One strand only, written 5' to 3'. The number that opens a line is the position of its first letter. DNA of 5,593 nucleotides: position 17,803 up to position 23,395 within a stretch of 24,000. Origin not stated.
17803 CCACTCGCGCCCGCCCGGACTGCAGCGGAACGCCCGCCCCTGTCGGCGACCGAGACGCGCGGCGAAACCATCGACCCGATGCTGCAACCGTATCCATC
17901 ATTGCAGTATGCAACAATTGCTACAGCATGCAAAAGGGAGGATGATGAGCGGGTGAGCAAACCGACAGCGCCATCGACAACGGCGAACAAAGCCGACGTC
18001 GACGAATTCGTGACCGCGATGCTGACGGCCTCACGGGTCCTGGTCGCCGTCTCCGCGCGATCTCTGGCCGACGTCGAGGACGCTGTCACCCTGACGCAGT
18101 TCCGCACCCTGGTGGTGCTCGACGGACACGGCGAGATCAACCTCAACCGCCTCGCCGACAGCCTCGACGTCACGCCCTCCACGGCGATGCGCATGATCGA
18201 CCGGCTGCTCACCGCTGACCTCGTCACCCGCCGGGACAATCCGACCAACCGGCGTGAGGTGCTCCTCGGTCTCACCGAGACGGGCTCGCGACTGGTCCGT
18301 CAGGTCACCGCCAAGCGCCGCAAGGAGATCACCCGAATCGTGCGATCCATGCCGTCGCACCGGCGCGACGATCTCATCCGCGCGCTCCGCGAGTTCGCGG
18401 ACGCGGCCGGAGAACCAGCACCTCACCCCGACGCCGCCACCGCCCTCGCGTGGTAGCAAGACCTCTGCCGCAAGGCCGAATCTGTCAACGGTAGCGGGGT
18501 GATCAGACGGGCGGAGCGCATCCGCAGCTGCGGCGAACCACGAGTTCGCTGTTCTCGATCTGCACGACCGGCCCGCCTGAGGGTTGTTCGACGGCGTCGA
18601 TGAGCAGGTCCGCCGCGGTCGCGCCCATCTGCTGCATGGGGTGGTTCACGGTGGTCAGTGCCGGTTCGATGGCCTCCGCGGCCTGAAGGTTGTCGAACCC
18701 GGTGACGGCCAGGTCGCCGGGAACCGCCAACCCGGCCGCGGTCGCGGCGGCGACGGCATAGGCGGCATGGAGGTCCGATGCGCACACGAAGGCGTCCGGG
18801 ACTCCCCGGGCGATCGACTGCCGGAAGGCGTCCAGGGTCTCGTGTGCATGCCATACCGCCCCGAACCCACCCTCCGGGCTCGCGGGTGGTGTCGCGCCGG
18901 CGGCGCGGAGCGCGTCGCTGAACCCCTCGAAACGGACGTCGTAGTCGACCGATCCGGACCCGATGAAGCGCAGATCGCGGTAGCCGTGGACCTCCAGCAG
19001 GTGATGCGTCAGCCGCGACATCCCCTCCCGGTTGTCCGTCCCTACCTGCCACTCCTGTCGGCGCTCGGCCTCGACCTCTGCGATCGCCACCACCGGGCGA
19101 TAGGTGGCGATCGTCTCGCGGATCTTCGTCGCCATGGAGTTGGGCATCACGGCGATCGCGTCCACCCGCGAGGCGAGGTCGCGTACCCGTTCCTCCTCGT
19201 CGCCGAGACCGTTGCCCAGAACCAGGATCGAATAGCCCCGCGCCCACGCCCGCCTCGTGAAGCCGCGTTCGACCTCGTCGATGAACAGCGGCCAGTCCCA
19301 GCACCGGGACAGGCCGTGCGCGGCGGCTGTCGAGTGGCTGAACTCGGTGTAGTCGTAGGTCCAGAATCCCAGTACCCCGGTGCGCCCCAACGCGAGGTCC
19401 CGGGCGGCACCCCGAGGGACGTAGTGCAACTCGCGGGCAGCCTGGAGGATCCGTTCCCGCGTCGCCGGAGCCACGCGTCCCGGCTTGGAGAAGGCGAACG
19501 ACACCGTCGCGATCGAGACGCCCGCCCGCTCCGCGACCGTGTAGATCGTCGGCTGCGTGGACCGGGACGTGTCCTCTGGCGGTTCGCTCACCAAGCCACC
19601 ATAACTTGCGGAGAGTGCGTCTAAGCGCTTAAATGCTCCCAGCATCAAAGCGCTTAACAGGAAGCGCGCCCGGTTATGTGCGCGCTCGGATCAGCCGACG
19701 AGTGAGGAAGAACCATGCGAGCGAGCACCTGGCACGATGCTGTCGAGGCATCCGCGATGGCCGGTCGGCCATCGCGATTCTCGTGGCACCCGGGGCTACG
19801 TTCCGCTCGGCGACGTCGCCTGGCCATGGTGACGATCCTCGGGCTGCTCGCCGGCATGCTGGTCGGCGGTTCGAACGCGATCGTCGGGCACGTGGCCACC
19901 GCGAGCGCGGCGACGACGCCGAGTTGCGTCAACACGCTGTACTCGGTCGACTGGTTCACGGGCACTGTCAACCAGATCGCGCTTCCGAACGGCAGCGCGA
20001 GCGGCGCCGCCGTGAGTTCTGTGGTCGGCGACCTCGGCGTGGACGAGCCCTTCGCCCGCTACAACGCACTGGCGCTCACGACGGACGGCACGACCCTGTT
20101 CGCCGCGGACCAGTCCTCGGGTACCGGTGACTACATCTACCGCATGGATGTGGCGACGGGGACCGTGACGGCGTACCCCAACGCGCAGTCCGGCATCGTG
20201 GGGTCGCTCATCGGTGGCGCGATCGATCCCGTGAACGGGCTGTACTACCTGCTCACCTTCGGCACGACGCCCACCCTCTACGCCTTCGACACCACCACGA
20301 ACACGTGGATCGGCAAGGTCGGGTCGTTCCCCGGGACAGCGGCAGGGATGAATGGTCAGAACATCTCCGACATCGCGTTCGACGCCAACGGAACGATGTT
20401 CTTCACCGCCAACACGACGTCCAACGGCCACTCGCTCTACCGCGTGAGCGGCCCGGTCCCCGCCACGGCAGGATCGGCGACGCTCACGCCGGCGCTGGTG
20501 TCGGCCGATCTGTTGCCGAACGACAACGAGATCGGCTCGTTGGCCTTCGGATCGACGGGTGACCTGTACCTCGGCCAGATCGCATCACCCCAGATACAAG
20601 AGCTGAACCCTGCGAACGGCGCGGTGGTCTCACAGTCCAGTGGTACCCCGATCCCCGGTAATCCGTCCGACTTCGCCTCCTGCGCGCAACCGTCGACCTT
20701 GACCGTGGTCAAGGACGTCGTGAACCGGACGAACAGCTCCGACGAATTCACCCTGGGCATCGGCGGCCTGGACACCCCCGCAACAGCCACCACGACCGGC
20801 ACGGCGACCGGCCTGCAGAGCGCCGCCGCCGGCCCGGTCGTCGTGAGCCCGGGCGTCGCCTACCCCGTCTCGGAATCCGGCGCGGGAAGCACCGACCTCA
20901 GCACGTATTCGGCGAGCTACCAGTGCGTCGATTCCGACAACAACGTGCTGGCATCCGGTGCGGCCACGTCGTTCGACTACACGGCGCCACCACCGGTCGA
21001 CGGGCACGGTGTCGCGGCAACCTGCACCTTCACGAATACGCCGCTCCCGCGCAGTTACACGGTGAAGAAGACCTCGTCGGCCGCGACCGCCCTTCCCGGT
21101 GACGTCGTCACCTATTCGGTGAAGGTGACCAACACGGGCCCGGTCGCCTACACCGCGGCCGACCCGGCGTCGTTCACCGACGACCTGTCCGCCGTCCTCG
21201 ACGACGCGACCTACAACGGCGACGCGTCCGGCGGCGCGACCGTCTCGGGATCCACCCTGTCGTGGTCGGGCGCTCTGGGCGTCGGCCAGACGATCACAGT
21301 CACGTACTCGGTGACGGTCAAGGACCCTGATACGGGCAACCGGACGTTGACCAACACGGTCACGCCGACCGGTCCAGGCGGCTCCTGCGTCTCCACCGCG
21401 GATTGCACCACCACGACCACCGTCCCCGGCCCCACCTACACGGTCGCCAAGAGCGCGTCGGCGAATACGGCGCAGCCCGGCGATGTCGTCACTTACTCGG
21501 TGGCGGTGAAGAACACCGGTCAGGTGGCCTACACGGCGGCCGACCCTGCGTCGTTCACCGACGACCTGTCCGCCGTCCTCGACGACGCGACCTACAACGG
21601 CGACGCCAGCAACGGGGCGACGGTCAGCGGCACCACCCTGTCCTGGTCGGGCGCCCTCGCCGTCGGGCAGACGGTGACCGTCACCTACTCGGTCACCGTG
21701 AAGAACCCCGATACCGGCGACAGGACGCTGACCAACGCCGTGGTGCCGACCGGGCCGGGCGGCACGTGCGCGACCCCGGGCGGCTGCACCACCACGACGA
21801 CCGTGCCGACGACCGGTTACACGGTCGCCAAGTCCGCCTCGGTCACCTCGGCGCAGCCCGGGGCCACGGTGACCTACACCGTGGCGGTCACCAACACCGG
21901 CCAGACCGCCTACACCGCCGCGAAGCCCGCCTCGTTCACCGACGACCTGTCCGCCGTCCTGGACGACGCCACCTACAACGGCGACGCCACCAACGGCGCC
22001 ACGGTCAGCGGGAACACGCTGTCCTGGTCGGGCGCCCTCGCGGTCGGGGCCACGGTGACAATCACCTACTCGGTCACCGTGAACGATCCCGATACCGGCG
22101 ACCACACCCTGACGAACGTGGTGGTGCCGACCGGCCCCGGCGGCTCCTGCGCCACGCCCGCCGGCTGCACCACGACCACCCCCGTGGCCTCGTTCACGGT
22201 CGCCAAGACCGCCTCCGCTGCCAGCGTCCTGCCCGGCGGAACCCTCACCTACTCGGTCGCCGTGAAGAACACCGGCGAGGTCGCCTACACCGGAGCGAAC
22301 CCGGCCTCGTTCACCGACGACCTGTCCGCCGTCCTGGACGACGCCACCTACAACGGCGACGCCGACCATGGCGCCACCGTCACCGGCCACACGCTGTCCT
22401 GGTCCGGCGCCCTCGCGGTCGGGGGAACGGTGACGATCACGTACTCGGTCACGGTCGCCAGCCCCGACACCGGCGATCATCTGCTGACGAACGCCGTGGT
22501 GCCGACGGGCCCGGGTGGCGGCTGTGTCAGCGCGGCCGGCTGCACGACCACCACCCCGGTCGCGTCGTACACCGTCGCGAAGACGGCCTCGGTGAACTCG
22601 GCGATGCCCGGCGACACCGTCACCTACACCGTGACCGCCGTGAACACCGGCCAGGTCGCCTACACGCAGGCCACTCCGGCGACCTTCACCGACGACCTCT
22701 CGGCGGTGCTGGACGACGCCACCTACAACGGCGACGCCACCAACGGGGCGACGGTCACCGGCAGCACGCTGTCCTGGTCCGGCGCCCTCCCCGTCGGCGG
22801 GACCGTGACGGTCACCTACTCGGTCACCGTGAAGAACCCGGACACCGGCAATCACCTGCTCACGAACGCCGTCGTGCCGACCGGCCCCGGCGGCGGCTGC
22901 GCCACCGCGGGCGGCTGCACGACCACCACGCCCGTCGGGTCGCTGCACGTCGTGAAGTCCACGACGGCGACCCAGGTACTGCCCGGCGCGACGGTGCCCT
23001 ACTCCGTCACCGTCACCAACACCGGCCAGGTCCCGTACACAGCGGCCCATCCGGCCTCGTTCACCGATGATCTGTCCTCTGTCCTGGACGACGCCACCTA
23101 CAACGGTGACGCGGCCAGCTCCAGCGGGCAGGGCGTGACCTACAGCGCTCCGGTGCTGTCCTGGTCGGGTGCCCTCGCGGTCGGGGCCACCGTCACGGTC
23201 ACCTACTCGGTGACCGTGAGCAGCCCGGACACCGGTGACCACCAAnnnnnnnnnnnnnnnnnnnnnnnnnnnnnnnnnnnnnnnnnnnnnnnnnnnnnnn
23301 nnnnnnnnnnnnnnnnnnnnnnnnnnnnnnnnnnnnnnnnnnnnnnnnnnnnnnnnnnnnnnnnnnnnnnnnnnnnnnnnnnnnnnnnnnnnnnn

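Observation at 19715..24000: The longest ORF in the window is missing from the supplied ORF track: a secreted repeat protein of more than 1428 codons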

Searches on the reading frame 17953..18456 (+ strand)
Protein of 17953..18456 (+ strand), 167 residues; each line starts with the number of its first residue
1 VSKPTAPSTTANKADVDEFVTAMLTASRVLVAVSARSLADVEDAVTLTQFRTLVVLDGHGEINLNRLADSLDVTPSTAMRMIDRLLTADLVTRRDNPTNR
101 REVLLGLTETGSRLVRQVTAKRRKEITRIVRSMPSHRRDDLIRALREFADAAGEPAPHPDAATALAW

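Call 16: find_encoding_contigs(protein=window:17953-18456:+, flank=10000, max_places=6)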
Protein window:17953-18456:+ (167 aa): 1 contig read that carries it; 1 place shown.
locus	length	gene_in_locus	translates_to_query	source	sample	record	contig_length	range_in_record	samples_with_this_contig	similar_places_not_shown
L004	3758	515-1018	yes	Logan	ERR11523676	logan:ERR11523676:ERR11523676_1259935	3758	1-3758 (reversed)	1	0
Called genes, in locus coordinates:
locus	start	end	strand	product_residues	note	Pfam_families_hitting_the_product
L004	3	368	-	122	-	?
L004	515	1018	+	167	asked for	PF01047:MarR, PF12802:MarR_2, PF13463:HTH_27 (faint)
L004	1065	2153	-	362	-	PF00356:LacI, PF00532:Peripla_BP_1, PF13407:Peripla_BP_4 (weak), PF13377:Peripla_BP_3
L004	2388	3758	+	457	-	?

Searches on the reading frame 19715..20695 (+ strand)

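Call 12: search_protein_families(library=pfam, proteins=[window:19715-20695:+], max_evalue=1)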
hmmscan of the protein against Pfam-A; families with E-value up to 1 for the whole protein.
window:19715-20695:+ (327 aa): 2 families
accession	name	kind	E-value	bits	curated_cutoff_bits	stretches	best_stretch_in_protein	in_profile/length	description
PF22704.2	CBM13-like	-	0.019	15.5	30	1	204-258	3-51/82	Alpha-galactosidase, CBM13 domain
PF07494.17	Reg_prop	-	0.028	15.1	20.4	0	212-231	2-21/24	Two component regulator propeller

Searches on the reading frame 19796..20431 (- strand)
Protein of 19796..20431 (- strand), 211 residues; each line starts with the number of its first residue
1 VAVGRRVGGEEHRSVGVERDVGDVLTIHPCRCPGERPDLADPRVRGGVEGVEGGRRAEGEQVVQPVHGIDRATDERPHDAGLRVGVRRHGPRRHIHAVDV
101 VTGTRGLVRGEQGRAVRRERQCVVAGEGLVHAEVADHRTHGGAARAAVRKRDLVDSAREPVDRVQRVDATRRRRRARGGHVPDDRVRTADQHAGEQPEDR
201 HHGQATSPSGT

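Call 65: search_protein_families(library=pfam, proteins=[window:19796-20431:-], max_evalue=0.01)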
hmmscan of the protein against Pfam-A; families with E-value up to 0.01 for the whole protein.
window:19796-20431:- (211 aa): 0 families

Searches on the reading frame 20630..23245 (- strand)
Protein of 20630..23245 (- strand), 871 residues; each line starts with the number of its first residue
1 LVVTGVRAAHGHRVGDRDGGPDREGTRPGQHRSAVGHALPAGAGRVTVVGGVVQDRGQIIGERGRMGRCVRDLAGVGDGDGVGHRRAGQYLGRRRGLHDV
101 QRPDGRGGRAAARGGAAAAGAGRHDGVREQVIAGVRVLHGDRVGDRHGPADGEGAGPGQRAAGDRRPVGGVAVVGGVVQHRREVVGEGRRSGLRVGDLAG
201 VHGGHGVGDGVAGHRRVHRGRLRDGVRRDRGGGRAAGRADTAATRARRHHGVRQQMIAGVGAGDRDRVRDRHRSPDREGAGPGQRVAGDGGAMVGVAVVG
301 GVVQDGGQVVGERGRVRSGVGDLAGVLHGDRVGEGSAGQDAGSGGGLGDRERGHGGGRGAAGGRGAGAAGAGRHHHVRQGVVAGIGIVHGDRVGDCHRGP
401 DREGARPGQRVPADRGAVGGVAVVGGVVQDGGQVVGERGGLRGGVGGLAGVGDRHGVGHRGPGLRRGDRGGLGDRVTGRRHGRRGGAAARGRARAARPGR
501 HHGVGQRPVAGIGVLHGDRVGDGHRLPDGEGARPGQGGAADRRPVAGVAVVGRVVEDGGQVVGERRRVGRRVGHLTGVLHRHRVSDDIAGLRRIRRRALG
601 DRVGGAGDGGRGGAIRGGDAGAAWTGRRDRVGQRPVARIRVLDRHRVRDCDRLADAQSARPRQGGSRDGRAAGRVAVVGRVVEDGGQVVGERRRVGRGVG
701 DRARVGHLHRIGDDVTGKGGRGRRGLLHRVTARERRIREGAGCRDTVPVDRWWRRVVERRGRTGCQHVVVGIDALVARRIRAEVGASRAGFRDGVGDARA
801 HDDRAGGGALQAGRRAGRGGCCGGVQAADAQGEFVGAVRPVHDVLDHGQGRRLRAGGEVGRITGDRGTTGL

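Call 65: search_protein_families(library=pfam, proteins=[window:20630-23245:-], max_evalue=0.01)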
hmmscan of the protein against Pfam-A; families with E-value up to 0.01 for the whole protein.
window:20630-23245:- (871 aa): 0 families

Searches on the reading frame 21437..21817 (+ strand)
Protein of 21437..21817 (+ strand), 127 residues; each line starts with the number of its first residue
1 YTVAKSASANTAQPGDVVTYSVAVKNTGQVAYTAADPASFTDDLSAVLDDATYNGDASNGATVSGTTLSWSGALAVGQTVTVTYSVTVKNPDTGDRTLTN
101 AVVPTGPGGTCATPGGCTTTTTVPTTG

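Call 24: search_solved_structures(query=A2, max_evalue=10, show_alignments=3)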
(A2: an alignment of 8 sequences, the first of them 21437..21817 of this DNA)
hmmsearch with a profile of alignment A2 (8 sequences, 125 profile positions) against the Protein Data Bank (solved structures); distinct sequences matched with E-value up to 10: 1.
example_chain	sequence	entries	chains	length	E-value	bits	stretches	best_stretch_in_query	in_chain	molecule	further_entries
9ifr_A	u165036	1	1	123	0.038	17.2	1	2-123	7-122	OmpA-like domain-containing protein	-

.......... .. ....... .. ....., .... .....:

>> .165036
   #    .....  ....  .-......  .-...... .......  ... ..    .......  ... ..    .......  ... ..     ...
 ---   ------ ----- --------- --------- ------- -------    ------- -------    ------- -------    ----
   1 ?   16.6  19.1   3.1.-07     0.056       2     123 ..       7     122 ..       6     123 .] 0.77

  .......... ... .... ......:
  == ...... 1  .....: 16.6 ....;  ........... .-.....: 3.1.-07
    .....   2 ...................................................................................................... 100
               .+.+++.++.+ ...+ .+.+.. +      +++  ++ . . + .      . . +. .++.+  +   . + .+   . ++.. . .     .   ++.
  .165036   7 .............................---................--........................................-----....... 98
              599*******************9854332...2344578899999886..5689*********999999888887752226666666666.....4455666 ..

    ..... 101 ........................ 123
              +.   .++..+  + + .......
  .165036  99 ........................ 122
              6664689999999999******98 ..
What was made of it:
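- The profile alignment to 9IFR pairs our K and first Asp with its K and Asp (call 24).
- Tried and rejected: Only the repeat profile reached 9IFR, at E 0.038 (call 24).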

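Call 52: predict_structure(alignment_id=A2)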
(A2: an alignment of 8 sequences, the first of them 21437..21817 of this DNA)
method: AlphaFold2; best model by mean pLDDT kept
length: 127 residues; sequences in the alignment: 8
mean_pLDDT: 84.5   pTM: 0.78
mean pLDDT of the five models: 84.5, 76.9, 67.3, 65.1, 51.1
residues with pLDDT >= 90: 48; 70-90: 67; 50-70: 12; < 50: 0
segments of 3 or more residues with pLDDT < 50: none
pLDDT, mean of each block of 10 residues (from residue 1): 91 87 92 91 82 65 84 93 85 77 87 87 75
secondary structure, 60 per line:
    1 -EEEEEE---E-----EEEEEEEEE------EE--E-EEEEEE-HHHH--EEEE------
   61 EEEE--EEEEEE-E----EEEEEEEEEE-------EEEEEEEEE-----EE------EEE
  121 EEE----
elements in order: E2-7 E17-25 E38-43 H45-48 E51-54 E61-64 E67-72 E79-88 E96-104 E118-123
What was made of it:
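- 21437..21817 (+): Repeat R2, aa 575-701; K579, D616, N674, C685/C691 (the unit that was modelled). AF2 pLDDT 84.5 (call 52).
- On DUF7927 (PF25549), predicted CnaA-like isopeptide domain: AF2 pLDDT 84.5 with 9 strands (call 52).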

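Call 56: fold_search(model_id=the predicted structure, library=pdb)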
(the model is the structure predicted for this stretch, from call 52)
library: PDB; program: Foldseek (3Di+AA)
matches with E <= 10: 1616; with E <= 0.001: 5
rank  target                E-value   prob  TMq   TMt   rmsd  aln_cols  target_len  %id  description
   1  9ifr                  9.5e-07  1.00  0.71  0.73   2.7       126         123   28  CLIPPER domain from the Gram-negative fibrillar adhesin "B9T28_05395 (released 2025-11-26)
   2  7lgr                  8.2e-04  1.00  0.53  0.46   5.4       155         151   16  Streptococcus mutans Collagen binding Protein CNM - N2 Domain (released 2022-01-26)
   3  3qdh                  8.2e-04  1.00  0.44  0.24   8.6       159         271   16  Crystal structure of Actinomyces fimbrial adhesin FimA (released 2011-08-24)
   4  9ijj_h                9.1e-04  1.00  0.40  0.05   6.8       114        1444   18  In situ structure of the central apparatus in mouse sperm axoneme. (released 2025-06-04)
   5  8xrx_E                9.6e-04  1.00  0.44  0.12   7.8       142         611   18  The crystal structure of a GH3 enzyme CcBgl3B with glucose and gentiobiose (released 2024-04-10)
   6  8b5l_v                1.0e-03  1.00  0.52  0.43   8.5       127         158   16  Cryo-EM structure of ribosome-Sec61-TRAP (TRanslocon Associated Protein) translocon complex (released 2023-03-01)
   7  8rjc_6                1.1e-03  1.00  0.50  0.41   8.8       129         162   16  Structure of the rabbit 80S ribosome stalled on a 2-TMD rhodopsin intermediate in complex with Sec61-TRAP, open confor (released 2024-01-24)
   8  6kgd_A                1.3e-03  1.00  0.53  0.48   5.6       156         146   15  Crystal structure of CaDoc0917(R49D)-CaCohA2 complex at pH 8.0 (released 2020-07-08)
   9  1g1k_A                1.6e-03  1.00  0.58  0.52   5.3       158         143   14  COHESIN MODULE FROM THE CELLULOSOME OF CLOSTRIDIUM CELLULOLYTICUM (released 2000-11-22)
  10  7sqc_F1               1.8e-03  1.00  0.43  0.15   5.4       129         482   12  Ciliary C1 central pair apparatus isolated from Chlamydomonas reinhardtii (released 2022-04-13)
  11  1amx                  2.0e-03  1.00  0.53  0.47   5.4       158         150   10  COLLAGEN-BINDING DOMAIN FROM A STAPHYLOCOCCUS AUREUS ADHESIN (released 1998-06-24)
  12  8btk_TB               2.0e-03  1.00  0.49  0.39   8.8       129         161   16  Structure of the TRAP complex with the Sec translocon and a translating ribosome (released 2023-05-24)
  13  8cs9_X                2.1e-03  1.00  0.45  0.11   6.0       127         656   12  Composite reconstruction of Class 1 of the erythrocyte ankyrin-1 complex (released 2022-07-20)
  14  2ber                  2.2e-03  1.00  0.47  0.13   4.6       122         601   19  Y370G Active Site Mutant of the Sialidase from Micromonospora viridifaciens in complex with beta-Neu5Ac (sialic acid). (released 2005-04-04)
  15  8xrt_E                2.4e-03  1.00  0.44  0.10   8.0       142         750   18  The crystal structure of a GH3 enzyme CcBgl3B (released 2024-04-10)
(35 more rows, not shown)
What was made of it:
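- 21437..21817 (+): Best PDB match is 9IFR, the CLIPPER domain: TM 0.71/0.73, rmsd 2.7 A (call 56).
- On DUF7927 (PF25549), predicted CnaA-like isopeptide domain: Top PDB hits are 9IFR (TM 0.71), then Cnm N2, FimA and Cna (call 56).
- Closest known: Fibrillar adhesins with CLIPPER. Same: The repeat model superposes on 9IFR at TM 0.71, rmsd 2.7 A and 28% identity (call 56).
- The repeat model (pLDDT 84.5) best matches 9IFR, the crystallised CLIPPER isopeptide domain (TM 0.71/0.73, rmsd 2.7 A), followed by the CnaA-type adhesins Cnm, FimA and Cna (calls 52, 56). The repeat model weakly matches FimA and SpaA (call 56).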
